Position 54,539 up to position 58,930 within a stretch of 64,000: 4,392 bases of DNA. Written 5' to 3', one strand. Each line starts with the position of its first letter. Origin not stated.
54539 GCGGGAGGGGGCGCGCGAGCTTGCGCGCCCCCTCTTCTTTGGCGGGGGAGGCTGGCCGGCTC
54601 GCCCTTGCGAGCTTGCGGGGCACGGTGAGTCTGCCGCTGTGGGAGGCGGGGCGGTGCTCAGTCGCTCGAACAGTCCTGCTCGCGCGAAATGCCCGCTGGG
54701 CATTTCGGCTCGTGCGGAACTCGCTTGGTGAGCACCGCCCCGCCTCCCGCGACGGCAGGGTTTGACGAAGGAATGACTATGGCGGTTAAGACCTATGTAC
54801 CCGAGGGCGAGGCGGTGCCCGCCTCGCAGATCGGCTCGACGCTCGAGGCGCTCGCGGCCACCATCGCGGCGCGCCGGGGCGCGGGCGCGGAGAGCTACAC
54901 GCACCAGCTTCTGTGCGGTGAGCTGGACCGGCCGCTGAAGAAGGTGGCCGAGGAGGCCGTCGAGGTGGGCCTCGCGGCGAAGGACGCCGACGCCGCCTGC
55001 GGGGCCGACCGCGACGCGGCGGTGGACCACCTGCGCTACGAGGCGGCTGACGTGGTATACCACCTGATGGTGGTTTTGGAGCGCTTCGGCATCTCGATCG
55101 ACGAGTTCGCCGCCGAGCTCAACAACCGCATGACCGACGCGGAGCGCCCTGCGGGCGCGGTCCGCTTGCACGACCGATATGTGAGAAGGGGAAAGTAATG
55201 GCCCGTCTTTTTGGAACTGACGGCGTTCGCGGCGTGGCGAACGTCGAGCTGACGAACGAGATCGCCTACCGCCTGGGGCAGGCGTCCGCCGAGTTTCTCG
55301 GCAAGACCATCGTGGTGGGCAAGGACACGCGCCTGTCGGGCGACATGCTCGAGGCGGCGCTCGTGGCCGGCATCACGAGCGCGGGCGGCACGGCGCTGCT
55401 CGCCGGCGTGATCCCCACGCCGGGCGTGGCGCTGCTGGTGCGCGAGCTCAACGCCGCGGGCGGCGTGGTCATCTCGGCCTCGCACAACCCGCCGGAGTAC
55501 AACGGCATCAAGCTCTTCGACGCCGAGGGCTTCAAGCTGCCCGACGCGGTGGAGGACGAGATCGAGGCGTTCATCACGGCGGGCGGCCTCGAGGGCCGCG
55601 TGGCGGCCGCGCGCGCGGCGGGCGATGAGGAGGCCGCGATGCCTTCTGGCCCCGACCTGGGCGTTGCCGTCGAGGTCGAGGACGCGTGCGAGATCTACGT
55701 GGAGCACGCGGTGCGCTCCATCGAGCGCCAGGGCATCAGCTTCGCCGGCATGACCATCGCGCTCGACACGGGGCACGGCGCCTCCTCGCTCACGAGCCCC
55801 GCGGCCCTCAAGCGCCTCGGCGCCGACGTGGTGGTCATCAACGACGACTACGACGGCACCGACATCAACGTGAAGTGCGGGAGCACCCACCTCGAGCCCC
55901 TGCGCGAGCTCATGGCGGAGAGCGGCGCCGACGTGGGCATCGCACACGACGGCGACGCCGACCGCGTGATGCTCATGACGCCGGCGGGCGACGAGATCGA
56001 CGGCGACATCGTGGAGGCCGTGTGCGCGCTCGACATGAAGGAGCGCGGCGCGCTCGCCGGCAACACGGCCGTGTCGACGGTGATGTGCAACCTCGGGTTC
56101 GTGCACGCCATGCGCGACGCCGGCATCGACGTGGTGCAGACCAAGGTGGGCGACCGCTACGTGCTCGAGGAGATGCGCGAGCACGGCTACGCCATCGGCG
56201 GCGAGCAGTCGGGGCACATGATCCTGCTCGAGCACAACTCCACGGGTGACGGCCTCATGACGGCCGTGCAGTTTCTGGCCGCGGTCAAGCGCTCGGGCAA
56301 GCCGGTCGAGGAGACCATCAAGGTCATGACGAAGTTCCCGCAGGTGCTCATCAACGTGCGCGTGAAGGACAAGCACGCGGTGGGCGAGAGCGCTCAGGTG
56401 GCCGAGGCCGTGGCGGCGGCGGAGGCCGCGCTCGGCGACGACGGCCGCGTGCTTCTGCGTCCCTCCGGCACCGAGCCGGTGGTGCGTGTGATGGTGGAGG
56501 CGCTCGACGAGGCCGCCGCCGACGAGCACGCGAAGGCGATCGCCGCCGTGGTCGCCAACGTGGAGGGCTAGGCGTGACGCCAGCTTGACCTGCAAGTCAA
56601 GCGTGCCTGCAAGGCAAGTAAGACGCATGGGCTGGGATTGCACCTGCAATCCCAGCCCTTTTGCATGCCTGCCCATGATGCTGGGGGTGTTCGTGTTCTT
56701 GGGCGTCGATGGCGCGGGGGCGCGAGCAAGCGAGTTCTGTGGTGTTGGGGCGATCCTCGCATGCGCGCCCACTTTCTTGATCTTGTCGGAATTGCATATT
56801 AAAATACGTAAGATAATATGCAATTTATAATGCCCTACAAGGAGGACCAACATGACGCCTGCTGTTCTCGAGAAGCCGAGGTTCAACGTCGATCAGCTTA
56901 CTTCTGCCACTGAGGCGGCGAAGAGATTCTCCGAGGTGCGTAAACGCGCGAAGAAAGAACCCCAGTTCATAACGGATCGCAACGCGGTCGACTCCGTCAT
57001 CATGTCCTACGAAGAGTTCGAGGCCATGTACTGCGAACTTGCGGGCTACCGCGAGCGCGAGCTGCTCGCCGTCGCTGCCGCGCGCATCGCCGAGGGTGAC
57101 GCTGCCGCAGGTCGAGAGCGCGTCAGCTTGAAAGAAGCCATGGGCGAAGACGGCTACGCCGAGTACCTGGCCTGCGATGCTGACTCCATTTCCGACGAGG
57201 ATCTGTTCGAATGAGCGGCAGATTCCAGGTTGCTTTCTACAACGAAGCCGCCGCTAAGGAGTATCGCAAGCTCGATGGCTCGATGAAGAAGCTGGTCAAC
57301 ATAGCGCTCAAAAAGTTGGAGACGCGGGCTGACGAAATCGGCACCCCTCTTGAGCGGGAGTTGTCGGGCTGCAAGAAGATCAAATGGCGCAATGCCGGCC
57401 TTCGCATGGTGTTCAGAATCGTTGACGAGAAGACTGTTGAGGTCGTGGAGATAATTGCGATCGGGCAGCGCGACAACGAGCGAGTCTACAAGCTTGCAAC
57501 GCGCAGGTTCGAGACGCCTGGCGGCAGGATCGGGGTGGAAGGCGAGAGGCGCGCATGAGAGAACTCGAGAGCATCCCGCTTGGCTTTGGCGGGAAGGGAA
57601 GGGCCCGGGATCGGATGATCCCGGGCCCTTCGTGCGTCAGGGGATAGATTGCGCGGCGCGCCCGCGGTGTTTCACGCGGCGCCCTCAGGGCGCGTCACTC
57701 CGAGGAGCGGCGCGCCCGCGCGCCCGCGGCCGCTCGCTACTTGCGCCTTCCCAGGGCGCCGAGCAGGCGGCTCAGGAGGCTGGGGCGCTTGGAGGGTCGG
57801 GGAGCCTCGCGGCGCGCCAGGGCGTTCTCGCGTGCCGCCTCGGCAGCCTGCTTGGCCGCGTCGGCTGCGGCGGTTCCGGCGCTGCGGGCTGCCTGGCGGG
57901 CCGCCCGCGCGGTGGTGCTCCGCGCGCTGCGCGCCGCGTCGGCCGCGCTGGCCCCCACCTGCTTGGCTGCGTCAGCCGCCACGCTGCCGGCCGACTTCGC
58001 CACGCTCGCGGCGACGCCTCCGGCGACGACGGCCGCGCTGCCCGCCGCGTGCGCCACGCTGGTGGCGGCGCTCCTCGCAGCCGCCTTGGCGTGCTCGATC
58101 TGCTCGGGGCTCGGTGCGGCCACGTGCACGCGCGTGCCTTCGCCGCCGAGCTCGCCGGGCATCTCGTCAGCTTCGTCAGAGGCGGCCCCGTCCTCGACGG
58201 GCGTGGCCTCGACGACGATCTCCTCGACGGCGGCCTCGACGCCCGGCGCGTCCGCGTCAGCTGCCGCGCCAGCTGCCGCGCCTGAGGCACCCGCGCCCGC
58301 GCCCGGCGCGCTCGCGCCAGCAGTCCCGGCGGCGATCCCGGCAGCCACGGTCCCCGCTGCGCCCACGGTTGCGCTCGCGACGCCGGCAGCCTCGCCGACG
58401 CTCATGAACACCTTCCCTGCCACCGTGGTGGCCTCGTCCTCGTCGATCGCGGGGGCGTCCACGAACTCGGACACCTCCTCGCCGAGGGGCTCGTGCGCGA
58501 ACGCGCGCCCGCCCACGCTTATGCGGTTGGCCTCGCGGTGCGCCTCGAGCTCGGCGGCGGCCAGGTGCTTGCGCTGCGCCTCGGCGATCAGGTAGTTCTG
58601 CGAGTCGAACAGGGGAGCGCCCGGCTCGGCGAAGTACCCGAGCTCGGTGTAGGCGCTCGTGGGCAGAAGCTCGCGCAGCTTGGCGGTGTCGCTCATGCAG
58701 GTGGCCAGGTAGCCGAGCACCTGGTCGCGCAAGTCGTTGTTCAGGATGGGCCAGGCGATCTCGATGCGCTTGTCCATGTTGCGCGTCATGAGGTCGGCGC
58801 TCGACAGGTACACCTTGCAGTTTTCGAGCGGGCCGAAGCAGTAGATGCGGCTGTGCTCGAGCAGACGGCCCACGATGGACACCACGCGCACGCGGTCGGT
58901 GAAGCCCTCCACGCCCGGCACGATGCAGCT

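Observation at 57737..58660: PPK1 with a 320-residue Ala-rich amphipathic C-terminal extension inside a complete polyP cluster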

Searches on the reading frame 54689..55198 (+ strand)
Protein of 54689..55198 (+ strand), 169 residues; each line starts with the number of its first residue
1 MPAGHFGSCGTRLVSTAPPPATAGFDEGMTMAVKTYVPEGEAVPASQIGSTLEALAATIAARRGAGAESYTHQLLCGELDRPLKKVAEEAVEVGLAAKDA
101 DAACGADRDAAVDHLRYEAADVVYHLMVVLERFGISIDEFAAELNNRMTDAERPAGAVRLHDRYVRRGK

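Call 73: search_protein_families(library=pfam, proteins=[window:54689-55198:+], max_evalue=0.01)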
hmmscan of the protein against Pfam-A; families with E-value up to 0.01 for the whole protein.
window:54689-55198:+ (169 aa): 1 family
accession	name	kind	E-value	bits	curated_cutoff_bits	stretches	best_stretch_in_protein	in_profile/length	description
PF01503.22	PRA-PH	-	1.5e-11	45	21.3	1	54-147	3-85/86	Phosphoribosyl-ATP pyrophosphohydrolase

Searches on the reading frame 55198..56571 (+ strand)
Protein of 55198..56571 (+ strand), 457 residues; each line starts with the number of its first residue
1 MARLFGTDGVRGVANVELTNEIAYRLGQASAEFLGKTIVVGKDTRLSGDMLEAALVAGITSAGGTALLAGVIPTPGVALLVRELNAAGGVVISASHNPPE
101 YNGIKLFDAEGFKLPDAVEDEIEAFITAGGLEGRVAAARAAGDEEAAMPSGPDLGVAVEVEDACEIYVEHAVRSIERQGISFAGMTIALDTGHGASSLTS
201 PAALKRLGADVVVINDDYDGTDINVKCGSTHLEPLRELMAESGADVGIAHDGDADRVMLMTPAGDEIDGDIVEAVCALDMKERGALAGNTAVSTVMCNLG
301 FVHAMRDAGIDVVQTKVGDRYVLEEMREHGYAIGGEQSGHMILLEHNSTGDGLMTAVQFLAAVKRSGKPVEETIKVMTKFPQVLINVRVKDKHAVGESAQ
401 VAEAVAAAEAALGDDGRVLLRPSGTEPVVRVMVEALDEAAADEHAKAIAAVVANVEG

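Call 20: search_protein_families(library=pfam, proteins=[window:55198-56571:+], max_evalue=1)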
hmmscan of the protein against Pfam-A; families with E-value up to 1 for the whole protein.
window:55198-56571:+ (457 aa): 5 families
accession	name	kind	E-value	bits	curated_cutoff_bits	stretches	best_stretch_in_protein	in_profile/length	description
PF02878.22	PGM_PMM_I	-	1.5e-43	148.2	22.5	1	3-128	2-133/138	Phosphoglucomutase/phosphomannomutase, alpha/beta/alpha domain I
PF02880.22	PGM_PMM_III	-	2.6e-34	118.3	20.7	1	268-379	1-114/115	Phosphoglucomutase/phosphomannomutase, alpha/beta/alpha domain III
PF00408.26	PGM_PMM_IV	-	8.2e-20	71.1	23.1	1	384-450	1-67/68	Phosphoglucomutase/phosphomannomutase, C-terminal domain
PF02879.22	PGM_PMM_II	-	2.1e-17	64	29.3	1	166-264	2-103/103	Phosphoglucomutase/phosphomannomutase, alpha/beta/alpha domain II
PF02560.19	Cyanate_lyase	-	0.12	12.6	25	1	346-376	28-58/69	Cyanate lyase C-terminal domain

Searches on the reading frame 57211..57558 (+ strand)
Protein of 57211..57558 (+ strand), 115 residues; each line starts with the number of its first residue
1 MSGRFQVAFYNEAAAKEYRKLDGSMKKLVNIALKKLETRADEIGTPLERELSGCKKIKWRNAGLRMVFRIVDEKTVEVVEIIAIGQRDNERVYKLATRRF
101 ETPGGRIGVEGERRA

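Call 20: search_protein_families(library=pfam, proteins=[window:57211-57558:+], max_evalue=1)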
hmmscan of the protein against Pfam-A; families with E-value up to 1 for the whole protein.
window:57211-57558:+ (115 aa): 2 families
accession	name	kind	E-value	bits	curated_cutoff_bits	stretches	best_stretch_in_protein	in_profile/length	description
PF05016.21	ParE_toxin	-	0.011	16.8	23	1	11-82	4-83/89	ParE toxin of type II toxin-antitoxin system, parDE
PF15781.12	ParE-like_toxin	-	0.029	14.8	28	1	12-89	5-81/87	ParE-like toxin of type II bacterial toxin-antitoxin system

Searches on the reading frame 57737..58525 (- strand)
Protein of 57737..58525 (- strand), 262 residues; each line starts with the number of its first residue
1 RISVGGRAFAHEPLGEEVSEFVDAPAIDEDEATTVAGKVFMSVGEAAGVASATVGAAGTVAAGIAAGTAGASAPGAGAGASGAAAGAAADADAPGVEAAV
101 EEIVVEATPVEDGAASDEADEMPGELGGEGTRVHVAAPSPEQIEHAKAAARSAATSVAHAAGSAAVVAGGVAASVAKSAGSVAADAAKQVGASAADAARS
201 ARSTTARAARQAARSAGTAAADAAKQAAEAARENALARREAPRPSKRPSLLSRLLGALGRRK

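Call 20: search_protein_families(library=pfam, proteins=[window:57737-58525:-], max_evalue=1)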
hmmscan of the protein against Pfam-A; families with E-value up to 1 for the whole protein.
window:57737-58525:- (262 aa): 1 family
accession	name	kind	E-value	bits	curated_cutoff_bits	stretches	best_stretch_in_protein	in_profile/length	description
PF04888.17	SseC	-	0.032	14.3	30.2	1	34-231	57-217/312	Secretion system effector C (SseC) like family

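Call 55: find_homologous_proteins(query=window:57740-58390:-, max_evalue=0.001)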
Query window:57740-58390:-: 8000 candidates shared short words with the query, none scored E <= 0.001.

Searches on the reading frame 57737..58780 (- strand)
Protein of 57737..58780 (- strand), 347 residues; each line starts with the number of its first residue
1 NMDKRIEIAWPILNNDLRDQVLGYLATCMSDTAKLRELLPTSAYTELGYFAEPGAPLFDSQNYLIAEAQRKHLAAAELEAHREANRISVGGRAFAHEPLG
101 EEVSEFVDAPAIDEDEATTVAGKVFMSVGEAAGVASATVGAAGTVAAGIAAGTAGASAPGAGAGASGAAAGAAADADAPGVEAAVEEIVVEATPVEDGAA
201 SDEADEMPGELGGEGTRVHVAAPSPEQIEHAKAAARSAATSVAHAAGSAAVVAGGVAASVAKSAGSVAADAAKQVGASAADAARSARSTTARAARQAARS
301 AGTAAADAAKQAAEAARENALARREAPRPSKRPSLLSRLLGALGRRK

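Call 6: search_protein_families(library=ncbifam, proteins=[window:57737-58780:-], max_evalue=0.1)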
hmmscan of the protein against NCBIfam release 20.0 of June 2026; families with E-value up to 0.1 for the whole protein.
window:57737-58780:- (347 aa): 6 families
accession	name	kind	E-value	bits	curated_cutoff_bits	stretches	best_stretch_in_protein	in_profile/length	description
NF003920.0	PRK05443.2-1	equivalog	4.6e-09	35.1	935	1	1-83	625-704/719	RNA degradosome polyphosphate kinase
NF003927.0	PRK05443.3-6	equivalog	4.6e-06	25.3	1042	1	1-80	617-691/717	RNA degradosome polyphosphate kinase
TIGR03705.1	poly_P_kin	equivalog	3.6e-05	22.4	465.85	1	1-65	609-671/673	polyphosphate kinase 1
NF003921.0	PRK05443.2-2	subfamily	5.8e-05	21.7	701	1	1-76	629-702/707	RNA degradosome polyphosphate kinase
NF003917.0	PRK05443.1-1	subfamily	0.006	15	470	1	1-37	615-651/689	RNA degradosome polyphosphate kinase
NF003918.0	PRK05443.1-2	subfamily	0.0074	14.4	691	1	1-68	627-693/697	RNA degradosome polyphosphate kinase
